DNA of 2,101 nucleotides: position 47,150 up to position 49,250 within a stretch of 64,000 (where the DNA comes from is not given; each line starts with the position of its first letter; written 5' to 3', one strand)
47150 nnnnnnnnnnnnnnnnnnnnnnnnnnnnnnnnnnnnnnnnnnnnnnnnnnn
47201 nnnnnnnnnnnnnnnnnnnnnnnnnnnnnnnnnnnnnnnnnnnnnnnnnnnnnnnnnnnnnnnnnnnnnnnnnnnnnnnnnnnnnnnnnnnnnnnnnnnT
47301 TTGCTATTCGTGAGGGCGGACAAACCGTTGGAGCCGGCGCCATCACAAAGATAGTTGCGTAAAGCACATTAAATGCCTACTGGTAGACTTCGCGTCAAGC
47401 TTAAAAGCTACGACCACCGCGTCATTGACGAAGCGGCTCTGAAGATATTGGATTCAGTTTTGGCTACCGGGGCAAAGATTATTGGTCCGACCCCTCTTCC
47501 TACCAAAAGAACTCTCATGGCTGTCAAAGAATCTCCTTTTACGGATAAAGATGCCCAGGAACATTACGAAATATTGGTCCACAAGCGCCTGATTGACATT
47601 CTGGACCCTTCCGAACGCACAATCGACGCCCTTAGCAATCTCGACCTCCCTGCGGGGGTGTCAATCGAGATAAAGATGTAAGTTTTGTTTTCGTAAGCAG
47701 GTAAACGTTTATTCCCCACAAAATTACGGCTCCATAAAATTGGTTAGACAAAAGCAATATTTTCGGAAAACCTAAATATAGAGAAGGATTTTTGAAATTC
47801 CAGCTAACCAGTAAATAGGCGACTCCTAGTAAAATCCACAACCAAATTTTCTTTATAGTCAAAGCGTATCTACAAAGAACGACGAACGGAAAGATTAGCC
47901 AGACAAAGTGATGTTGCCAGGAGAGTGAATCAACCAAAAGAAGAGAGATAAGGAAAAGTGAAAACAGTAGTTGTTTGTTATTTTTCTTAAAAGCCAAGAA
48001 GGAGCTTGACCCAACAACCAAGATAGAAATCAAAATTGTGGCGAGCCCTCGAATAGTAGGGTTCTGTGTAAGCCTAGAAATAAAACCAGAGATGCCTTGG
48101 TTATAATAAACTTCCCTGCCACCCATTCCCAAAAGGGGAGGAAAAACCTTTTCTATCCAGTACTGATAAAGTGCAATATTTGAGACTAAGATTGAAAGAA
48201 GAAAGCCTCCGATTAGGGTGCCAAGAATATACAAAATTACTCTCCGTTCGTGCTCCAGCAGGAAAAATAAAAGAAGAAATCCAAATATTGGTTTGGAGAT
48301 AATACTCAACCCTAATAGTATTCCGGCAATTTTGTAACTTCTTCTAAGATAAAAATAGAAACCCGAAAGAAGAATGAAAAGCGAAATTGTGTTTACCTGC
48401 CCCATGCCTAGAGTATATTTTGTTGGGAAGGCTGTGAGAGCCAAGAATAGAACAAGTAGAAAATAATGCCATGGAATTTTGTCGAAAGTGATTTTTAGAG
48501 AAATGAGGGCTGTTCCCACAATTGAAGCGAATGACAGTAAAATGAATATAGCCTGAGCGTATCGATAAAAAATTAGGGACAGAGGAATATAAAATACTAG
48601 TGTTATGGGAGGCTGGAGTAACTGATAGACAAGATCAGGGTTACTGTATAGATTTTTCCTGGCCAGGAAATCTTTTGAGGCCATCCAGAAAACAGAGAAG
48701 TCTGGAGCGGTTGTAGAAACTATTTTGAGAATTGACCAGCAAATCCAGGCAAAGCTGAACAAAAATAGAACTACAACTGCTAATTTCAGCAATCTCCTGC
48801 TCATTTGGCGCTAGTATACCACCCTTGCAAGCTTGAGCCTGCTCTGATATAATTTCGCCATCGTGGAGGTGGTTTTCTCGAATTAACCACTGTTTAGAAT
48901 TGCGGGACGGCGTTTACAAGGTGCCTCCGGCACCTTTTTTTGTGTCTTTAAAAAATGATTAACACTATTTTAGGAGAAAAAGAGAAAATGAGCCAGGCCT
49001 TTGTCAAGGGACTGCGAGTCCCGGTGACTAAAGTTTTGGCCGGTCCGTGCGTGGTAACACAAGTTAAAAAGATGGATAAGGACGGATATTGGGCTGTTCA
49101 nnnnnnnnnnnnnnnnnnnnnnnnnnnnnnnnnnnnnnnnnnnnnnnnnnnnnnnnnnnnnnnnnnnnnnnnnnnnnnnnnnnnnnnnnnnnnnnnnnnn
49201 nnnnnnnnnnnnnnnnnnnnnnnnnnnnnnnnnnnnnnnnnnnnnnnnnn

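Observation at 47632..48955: Antisense GT-C membrane glycosyltransferase gene and new promoter splitting the ultra-conserved rpsJ-rplC junction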

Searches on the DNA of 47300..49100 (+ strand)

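Call 7: search_rna_families(source=window, start=47300, end=49100, threshold=evalue, max_evalue=10, show_alignments=2)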
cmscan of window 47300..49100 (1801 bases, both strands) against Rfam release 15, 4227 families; matches with E-value up to 10: 6.
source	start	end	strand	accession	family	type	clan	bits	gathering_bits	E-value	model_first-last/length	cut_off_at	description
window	48911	48989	-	RF02059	STnc50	Gene; sRNA;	-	21.6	55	1.3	1-84/84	no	Salmonella enterica sRNA STnc40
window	48880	48951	+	RF02502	Atu_C8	Gene; sRNA;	-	19.3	50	1.1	1-122/122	no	Rhizobiales sRNA Atu_C8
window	47682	47815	-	RF04318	idnO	Cis-reg;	-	18.3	100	8.3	1-206/206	no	idnO ncRNA motif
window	48325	48393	+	RF03315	mir-723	Gene; miRNA;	-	17.1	63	7.1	1-60/60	no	mir-723 microRNA precursor family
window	47383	47516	+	RF02157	NPPA-AS1_2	Gene; lncRNA;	-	17.1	60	9.7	1-150/150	no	NPPA antisense RNA 1 conserved region 2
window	48314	48477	-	RF01264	snR83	Gene; snRNA; snoRNA; HACA-box;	CL00023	13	75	5.3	1-308/308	no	Small nucleolar RNA snR83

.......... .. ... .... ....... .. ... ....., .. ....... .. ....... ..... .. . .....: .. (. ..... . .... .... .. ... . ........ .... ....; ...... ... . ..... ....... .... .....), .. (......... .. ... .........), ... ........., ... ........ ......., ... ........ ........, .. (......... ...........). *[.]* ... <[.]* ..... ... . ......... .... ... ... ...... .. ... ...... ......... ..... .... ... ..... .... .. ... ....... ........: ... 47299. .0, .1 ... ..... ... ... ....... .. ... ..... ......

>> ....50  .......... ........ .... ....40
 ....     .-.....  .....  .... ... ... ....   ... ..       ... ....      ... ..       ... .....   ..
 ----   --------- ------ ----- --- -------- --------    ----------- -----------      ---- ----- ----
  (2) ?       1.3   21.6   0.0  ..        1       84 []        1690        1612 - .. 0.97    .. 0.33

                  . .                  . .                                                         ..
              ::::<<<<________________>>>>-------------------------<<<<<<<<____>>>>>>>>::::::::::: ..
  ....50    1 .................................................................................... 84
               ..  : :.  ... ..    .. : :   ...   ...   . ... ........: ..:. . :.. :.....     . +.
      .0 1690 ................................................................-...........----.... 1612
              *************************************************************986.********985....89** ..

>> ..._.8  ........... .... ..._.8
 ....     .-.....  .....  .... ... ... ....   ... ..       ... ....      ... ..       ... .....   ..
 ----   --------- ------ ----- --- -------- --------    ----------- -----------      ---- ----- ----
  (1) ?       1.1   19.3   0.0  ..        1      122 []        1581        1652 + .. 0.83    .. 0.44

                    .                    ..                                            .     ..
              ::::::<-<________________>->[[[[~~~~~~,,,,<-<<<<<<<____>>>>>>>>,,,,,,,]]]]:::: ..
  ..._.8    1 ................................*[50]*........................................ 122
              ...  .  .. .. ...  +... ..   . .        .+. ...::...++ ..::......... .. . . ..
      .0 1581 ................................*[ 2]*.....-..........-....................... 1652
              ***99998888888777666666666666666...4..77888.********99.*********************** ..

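Call 32: build_rna_model(alignment_id=A2, structure=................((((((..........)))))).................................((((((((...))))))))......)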
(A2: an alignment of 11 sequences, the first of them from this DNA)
Model R1 built from alignment A2 (11 sequences, 96 columns); structure: as given.
model positions 87; base pairs 14; branch points 1; effective number of sequences 3.77; information 0.654 bits per position. Calibrated on 0.2 Mb of random sequence (short: E-values are rough).
structure used (alignment columns):
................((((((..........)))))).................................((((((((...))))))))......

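Call 33: search_with_rna_model(model_id=R1, sources=[window, L002, L005, L006, L007, L008, L009, L010, L011, L012, L013, L014, L015, L016, L017, L018, L019, L020, L021, L022, L023, L024, L025, L026, L027, L028, L029, L030, L031, L032, L033, L034, L035, L036, L037, L038, L039, L040, L041, L042, L043, L044, L045, L046, L047, L048, L049, L050, L051, L052, L053, L054, L055, L056, L057, L058, L059, L060, L061, L062, L063, L064, L065, L066, L067, L068, L069, L070, L071, L072, L073, L074, L075, L076, L077, L078, L079, L080, L081, L082, L083, L084], max_evalue=1)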
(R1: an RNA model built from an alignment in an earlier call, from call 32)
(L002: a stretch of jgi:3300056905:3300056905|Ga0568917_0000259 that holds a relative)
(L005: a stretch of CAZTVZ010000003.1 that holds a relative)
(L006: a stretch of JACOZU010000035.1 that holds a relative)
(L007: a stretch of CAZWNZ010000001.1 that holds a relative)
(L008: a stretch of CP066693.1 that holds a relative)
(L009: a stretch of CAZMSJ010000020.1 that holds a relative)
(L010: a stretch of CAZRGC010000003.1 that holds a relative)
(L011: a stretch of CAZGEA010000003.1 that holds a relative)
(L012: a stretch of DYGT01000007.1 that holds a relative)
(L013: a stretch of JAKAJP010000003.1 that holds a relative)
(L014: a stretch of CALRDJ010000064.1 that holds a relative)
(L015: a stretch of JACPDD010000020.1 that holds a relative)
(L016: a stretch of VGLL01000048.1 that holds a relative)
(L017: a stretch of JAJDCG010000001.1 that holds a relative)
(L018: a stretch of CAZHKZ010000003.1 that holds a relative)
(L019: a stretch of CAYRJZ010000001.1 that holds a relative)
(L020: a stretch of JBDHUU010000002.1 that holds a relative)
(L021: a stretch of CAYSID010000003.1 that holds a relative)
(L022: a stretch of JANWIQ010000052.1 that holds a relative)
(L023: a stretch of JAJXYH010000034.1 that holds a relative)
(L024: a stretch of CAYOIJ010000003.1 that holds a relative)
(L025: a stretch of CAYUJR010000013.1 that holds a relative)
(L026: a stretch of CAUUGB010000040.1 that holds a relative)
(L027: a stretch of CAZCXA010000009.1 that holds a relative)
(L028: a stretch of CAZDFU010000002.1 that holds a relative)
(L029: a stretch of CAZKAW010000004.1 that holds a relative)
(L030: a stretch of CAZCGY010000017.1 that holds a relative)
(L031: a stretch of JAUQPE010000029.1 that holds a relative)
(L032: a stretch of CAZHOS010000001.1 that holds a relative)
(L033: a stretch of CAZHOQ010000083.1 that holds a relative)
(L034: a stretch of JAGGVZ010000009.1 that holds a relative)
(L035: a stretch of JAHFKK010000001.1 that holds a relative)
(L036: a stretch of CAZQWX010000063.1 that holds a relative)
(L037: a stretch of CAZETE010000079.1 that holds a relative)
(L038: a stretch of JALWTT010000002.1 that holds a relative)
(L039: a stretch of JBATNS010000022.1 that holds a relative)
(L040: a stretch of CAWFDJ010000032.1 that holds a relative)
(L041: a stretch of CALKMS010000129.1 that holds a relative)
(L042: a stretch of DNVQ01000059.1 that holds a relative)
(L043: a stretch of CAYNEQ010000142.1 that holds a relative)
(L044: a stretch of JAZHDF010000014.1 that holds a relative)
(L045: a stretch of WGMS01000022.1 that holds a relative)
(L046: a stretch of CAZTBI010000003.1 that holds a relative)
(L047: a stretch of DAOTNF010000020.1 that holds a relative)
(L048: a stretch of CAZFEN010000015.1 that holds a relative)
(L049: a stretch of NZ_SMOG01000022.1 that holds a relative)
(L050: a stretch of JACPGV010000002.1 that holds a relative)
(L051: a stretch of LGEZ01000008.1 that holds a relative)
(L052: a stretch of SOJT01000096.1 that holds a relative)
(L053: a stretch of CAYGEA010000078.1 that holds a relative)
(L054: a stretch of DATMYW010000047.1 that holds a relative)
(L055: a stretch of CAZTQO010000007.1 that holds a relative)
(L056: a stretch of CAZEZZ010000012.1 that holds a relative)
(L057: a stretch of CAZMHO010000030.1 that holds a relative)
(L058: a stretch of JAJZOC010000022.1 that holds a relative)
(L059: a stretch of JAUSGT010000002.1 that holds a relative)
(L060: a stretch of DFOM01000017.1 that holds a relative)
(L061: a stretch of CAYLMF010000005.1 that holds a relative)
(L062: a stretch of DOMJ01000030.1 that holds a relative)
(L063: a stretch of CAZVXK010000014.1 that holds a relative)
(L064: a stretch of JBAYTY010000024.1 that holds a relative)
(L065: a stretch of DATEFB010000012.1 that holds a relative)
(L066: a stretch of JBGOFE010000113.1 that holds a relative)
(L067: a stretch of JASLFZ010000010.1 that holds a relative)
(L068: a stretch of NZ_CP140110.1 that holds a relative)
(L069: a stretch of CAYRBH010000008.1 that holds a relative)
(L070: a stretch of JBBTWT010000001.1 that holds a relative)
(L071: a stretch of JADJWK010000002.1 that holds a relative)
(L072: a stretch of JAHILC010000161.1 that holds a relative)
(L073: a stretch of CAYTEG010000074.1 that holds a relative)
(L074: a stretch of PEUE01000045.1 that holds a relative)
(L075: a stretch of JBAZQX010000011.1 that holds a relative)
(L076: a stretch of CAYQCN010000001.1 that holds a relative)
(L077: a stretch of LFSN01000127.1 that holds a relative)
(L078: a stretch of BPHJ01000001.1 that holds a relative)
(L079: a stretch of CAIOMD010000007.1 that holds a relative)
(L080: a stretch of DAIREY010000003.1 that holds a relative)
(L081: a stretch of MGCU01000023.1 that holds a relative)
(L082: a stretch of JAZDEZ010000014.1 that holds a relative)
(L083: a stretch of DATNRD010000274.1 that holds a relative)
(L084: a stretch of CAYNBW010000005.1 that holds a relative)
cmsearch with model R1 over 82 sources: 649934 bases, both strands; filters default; matches with E-value up to 1: 7.
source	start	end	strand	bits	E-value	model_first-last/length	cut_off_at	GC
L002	3866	3951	-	88.3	3.6e-15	1-87/87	no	0.49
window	48854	48941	+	80.7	1.3e-13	1-87/87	no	0.49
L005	4893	4979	+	69.5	2.8e-11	1-87/87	no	0.49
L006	1534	1619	+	54.4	3.7e-08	1-87/87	no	0.51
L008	4609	4696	+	41.9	1.4e-05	1-87/87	no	0.45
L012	4867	4952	+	40.2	3.2e-05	1-87/87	no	0.43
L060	590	666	+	18.8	0.88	1-87/87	no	0.29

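Call 34: search_with_rna_model(model_id=R1, sources=[L085, L086, L087, L089, L090, L091, L092, L093, L094, L095, L096, L097, L098, L099, L100, L101, L102, L103, L104, L105, L106, L107, L108, L109, L110, L111, L112, L113, L114, L115, L116, L117, L118, L119, L120, L121, L122, L123, L124, L125, L126, L127, L128, L129, L130, L131, L132, L133, L134, L135, L136, L137, L138, L139, L140, L141, L142, L143, L144, L145, L146, L147, L148, L149, L150, L151, L152, L153, L154, L155, L156, L157, L158, L159, L160, L161, L162, L163, L164, L165, L166, L167, L168], max_evalue=1)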
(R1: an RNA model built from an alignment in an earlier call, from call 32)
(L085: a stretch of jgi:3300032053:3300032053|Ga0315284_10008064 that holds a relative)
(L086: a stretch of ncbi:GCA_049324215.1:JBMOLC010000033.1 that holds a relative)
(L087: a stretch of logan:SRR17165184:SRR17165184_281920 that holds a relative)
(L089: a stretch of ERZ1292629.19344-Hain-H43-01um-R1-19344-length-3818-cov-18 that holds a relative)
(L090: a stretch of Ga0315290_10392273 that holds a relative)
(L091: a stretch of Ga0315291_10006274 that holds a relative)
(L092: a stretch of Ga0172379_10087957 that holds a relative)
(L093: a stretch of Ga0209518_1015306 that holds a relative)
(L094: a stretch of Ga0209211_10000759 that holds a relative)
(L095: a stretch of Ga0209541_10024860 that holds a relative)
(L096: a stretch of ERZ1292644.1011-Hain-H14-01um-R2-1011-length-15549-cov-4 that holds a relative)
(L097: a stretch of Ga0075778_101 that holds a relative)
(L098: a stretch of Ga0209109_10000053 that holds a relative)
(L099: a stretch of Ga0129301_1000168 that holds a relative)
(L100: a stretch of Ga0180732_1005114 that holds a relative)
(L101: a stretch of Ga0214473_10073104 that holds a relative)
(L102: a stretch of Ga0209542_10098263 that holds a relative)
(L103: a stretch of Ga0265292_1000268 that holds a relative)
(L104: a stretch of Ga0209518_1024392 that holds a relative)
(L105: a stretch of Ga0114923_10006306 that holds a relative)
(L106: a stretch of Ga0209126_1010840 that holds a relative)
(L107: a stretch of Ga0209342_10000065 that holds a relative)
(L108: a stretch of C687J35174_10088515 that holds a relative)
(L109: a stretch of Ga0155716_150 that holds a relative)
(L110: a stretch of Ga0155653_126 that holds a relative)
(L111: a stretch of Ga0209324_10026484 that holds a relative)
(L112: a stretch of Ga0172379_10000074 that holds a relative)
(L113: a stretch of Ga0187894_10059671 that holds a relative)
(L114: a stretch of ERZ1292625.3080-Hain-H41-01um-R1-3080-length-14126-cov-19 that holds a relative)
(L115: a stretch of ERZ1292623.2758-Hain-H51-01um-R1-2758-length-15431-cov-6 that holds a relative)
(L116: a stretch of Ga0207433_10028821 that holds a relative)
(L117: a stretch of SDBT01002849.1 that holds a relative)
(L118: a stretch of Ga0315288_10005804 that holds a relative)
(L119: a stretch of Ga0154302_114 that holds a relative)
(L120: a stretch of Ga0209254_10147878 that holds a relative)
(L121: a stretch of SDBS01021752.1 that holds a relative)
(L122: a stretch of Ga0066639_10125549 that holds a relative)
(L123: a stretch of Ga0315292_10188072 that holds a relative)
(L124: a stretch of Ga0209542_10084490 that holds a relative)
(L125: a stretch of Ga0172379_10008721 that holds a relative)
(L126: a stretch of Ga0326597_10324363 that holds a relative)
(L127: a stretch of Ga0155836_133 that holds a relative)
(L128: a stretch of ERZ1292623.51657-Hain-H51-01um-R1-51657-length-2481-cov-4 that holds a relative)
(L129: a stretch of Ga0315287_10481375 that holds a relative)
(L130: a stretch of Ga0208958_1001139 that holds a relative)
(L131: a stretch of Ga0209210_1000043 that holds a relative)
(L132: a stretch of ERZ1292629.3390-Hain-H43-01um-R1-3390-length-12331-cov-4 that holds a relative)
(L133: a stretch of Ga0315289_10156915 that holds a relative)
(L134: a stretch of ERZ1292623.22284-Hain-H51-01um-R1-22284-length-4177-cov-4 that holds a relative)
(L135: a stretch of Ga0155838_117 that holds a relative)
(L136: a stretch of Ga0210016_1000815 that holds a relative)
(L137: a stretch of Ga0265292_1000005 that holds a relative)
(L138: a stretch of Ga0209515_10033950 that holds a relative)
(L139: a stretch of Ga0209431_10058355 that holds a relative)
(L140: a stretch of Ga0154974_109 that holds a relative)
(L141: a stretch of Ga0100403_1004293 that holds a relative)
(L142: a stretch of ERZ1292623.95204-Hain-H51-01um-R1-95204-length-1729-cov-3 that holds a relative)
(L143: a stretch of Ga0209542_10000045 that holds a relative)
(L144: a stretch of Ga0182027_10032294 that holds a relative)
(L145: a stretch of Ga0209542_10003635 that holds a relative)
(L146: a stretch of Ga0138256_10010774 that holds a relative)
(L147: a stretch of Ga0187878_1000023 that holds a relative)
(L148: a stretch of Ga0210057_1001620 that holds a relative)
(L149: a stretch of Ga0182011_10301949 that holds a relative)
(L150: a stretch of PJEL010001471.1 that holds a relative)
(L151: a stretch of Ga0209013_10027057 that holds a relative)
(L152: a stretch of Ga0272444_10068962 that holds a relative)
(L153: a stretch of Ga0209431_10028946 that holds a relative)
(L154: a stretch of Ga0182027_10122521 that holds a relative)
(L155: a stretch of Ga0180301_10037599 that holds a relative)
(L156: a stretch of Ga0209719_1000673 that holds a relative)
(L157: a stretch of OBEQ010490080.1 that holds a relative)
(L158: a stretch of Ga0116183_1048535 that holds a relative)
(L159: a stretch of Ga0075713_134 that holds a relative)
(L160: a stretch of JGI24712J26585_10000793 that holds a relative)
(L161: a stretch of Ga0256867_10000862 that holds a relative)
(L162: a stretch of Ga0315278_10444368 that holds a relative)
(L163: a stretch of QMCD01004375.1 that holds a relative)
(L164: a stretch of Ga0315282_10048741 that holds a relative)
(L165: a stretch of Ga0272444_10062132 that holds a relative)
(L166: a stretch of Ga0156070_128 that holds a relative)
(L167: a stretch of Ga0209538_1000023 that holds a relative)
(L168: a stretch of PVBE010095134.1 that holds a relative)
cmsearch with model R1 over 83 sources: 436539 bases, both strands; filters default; matches with E-value up to 1: 34.
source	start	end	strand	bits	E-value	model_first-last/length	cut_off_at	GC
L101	1496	1581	+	87.4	3.7e-15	1-87/87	no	0.45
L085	2823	2909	-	86.4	6e-15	1-87/87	no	0.47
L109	494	583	+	74.4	1.8e-12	1-87/87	no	0.46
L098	3903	3989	+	72.3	5e-12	1-87/87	no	0.44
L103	3351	3436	+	70.9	9.4e-12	1-87/87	no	0.42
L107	163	247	+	67.5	4.8e-11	1-87/87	no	0.49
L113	563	648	+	66.4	8.2e-11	1-87/87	no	0.45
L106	65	149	+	66.1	9.6e-11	1-87/87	no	0.46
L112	3900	3987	+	65.8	1.1e-10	1-87/87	no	0.45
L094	3885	3970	+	64.5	2e-10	1-87/87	no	0.5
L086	2787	2873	-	64.5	2e-10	1-87/87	no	0.49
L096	3902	3989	+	64.1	2.4e-10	1-87/87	no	0.48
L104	2479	2564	+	63.7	3e-10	1-87/87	no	0.48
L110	3914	4000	+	62.2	6.2e-10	1-87/87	no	0.46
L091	3886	3971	+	61.1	1e-09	1-87/87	no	0.5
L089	539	624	+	60.4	1.4e-09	1-87/87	no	0.49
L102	227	314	+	54.3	2.6e-08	1-87/87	no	0.49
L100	1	83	+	53.8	3.2e-08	5-87/87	5'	0.43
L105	3813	3896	+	53.5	3.9e-08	1-87/87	no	0.5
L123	977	1061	+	47.5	6.6e-07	1-87/87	no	0.41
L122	393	481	+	47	8.4e-07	1-87/87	no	0.47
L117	3898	3990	+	45.1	2.1e-06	1-87/87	no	0.42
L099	3901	3989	+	43.9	3.7e-06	1-87/87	no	0.48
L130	3900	3984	+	35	0.00025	1-87/87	no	0.51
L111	2084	2177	+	33.7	0.00048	1-87/87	no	0.47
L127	3872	3965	+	33.7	0.00048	1-87/87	no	0.47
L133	65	149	+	31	0.0017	1-87/87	no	0.4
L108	1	23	+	30.7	0.002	65-87/87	5'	0.61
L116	2381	2458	+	28.8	0.0049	1-87/87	no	0.49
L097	3865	3955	+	27.6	0.0086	1-87/87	no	0.47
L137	3890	3979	+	26.5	0.015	1-87/87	no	0.38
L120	1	25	+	21.9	0.13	63-87/87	5'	0.44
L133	126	147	-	20.1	0.31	61-82/87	no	0.45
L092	1336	1438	+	18.1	0.8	1-87/87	no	0.47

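Call 35: search_with_rna_model(model_id=R1, sources=[window, L002, L005, L006, L008, L012, L101, L085, L109, L098, L103, L107, L113, L106, L112, L094, L086, L096, L104, L110, L091, L089, L102, L105, L123, L122, L117, L099, L130, L127, L133, L116, L097, L137, L092, L007, L009, L010, L011, L013, L126, L093, L095, L131], max_evalue=0.05, make_alignment=true)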
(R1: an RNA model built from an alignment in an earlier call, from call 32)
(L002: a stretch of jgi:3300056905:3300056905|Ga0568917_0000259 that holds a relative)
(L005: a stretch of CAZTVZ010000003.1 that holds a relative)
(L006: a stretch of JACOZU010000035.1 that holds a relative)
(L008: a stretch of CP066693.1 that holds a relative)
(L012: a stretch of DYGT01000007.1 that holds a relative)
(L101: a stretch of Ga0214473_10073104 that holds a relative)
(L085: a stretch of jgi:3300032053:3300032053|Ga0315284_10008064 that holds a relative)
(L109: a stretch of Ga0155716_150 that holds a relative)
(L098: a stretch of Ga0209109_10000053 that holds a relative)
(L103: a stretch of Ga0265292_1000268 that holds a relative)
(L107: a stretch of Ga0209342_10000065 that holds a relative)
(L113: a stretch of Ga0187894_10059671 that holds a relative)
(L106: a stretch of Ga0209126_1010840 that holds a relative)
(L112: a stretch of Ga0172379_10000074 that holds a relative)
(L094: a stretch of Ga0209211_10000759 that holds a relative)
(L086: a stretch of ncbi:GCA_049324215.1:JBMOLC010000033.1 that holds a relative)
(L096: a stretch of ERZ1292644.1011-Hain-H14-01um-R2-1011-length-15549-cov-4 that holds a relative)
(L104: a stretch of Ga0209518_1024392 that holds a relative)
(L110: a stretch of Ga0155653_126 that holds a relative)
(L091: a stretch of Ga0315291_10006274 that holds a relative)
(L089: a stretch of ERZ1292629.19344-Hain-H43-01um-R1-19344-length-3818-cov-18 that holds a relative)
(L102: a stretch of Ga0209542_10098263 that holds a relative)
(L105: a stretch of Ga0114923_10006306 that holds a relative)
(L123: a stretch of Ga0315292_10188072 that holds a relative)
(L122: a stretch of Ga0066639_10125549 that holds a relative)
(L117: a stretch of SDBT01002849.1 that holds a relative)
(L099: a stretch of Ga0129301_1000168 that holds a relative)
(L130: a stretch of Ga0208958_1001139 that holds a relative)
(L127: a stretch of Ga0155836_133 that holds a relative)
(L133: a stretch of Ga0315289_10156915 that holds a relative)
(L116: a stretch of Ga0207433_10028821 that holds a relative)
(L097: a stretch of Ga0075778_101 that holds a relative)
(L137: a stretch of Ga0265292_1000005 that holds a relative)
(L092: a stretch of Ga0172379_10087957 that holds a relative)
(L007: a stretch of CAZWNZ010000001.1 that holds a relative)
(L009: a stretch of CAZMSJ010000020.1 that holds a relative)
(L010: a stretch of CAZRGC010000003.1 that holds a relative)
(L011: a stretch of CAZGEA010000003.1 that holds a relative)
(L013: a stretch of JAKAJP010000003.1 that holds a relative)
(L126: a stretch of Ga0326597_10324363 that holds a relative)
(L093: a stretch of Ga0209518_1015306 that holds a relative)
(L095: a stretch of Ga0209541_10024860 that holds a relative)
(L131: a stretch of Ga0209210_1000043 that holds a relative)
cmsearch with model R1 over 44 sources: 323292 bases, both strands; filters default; matches with E-value up to 0.05: 34.
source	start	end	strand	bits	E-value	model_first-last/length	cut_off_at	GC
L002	3866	3951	-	88.3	1.8e-15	1-87/87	no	0.49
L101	1496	1581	+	87.4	2.8e-15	1-87/87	no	0.45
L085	2823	2909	-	86.4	4.5e-15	1-87/87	no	0.47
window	48854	48941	+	80.7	6.7e-14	1-87/87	no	0.49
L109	494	583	+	74.4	1.3e-12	1-87/87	no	0.46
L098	3903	3989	+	72.3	3.7e-12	1-87/87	no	0.44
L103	3351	3436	+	70.9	7e-12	1-87/87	no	0.42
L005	4893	4979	+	69.5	1.4e-11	1-87/87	no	0.49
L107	163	247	+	67.5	3.6e-11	1-87/87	no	0.49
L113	563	648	+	66.4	6.1e-11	1-87/87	no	0.45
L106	65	149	+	66.1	7.1e-11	1-87/87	no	0.46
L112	3900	3987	+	65.8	8.1e-11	1-87/87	no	0.45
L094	3885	3970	+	64.5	1.5e-10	1-87/87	no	0.5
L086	2787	2873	-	64.5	1.5e-10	1-87/87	no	0.49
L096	3902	3989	+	64.1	1.8e-10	1-87/87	no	0.48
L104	2479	2564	+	63.7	2.2e-10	1-87/87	no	0.48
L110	3914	4000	+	62.2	4.6e-10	1-87/87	no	0.46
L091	3886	3971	+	61.1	7.7e-10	1-87/87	no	0.5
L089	539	624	+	60.4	1e-09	1-87/87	no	0.49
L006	1534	1619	+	54.4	1.8e-08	1-87/87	no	0.51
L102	227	314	+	54.3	2e-08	1-87/87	no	0.49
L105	3813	3896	+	53.5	2.9e-08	1-87/87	no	0.5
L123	977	1061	+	47.5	4.9e-07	1-87/87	no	0.41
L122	393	481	+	47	6.3e-07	1-87/87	no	0.47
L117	3898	3990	+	45.1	1.5e-06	1-87/87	no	0.42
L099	3901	3989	+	43.9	2.8e-06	1-87/87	no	0.48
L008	4609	4696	+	41.9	7.2e-06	1-87/87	no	0.45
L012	4867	4952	+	40.2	1.6e-05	1-87/87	no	0.43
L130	3900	3984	+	35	0.00019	1-87/87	no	0.51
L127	3872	3965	+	33.7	0.00035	1-87/87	no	0.47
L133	65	149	+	31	0.0013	1-87/87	no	0.4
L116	2381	2458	+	28.8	0.0036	1-87/87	no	0.49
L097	3865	3955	+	27.6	0.0063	1-87/87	no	0.47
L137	3890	3979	+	26.5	0.011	1-87/87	no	0.38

Alignment A3: 34 matches aligned to the model, 126 columns, each read 5' to 3' on its own strand. Consensus structure (alignment columns), stored with it:
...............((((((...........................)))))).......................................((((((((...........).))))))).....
